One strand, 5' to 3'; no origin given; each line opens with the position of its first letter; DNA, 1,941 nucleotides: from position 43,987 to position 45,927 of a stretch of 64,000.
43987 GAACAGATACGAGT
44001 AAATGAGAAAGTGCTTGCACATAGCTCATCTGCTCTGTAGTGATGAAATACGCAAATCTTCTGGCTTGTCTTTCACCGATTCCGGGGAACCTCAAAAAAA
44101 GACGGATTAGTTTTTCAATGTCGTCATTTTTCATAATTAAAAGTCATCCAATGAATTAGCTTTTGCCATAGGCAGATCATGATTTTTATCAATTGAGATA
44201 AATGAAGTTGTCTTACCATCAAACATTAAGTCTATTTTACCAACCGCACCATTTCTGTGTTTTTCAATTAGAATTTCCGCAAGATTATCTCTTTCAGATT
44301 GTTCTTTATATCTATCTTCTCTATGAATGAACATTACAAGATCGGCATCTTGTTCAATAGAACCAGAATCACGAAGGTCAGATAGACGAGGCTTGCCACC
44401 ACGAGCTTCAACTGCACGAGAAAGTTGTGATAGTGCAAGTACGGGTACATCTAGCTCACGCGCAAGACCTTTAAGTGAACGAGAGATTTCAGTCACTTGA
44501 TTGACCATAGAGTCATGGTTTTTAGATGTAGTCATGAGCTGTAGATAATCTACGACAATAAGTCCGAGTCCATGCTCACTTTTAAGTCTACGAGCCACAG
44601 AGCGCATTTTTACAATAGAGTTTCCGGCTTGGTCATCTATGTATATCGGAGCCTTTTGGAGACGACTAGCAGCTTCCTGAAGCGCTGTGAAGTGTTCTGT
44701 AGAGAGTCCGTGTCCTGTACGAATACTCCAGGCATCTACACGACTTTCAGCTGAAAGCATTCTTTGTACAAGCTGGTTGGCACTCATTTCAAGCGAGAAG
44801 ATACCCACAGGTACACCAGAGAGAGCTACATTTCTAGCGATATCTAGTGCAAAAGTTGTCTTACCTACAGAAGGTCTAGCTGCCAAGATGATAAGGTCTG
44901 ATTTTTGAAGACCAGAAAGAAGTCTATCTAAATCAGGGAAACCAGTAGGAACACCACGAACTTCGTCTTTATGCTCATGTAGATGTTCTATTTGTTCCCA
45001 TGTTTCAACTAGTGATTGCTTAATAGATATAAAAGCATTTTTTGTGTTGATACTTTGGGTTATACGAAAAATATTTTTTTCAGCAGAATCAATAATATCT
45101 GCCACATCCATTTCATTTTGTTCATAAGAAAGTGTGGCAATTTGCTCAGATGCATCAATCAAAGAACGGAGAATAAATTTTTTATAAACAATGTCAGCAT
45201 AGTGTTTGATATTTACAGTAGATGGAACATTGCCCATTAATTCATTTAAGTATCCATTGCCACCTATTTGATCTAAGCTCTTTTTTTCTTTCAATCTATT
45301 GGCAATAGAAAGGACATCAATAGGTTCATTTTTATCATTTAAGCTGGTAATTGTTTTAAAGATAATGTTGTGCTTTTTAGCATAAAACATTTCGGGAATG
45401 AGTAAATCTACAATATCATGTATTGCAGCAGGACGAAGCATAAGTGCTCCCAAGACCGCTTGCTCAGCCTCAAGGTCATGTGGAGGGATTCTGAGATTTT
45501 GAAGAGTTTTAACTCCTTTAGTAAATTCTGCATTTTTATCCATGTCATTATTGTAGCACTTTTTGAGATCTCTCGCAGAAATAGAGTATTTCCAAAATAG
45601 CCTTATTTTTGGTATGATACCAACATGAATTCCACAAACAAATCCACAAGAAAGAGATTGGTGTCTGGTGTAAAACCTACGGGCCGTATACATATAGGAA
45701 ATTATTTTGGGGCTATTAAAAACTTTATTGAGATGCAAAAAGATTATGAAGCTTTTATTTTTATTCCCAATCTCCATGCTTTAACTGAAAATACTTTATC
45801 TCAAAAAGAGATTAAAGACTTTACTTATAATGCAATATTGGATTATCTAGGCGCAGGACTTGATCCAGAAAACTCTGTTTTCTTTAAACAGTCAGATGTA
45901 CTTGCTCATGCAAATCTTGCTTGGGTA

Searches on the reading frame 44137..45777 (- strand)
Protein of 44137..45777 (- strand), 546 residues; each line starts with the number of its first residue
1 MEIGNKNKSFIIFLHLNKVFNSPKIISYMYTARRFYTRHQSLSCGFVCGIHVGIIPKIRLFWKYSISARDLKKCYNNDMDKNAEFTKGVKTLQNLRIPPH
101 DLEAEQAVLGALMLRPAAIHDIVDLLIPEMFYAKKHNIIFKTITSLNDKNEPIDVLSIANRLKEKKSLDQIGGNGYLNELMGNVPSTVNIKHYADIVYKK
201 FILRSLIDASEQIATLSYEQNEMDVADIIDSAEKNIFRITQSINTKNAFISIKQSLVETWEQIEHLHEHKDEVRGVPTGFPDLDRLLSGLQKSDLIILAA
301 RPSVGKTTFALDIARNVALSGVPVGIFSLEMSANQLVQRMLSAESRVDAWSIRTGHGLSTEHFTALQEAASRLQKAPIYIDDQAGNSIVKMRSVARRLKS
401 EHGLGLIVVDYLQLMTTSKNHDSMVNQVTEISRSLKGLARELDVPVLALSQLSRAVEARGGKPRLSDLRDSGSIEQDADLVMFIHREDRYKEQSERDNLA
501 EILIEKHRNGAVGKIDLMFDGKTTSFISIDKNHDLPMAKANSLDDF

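Call 57: search_protein_families(library=pfam, proteins=[window:44137-45777:-], max_evalue=0.001)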
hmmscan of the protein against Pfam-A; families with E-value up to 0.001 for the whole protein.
window:44137-45777:- (546 aa): 4 families
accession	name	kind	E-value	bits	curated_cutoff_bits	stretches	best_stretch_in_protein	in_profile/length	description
PF03796.21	DnaB_C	-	5.5e-101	337.7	27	1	275-526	1-253/255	DnaB-like helicase C terminal domain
PF00772.26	DnaB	-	1.7e-35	121.6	23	1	98-198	2-102/103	DnaB-like helicase N terminal domain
PF13481.12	AAA_25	-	1.4e-15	57.9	27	1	271-452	9-190/195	AAA domain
PF06745.19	ATPase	-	9.9e-07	28.8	26.6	1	276-438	1-154/231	KaiC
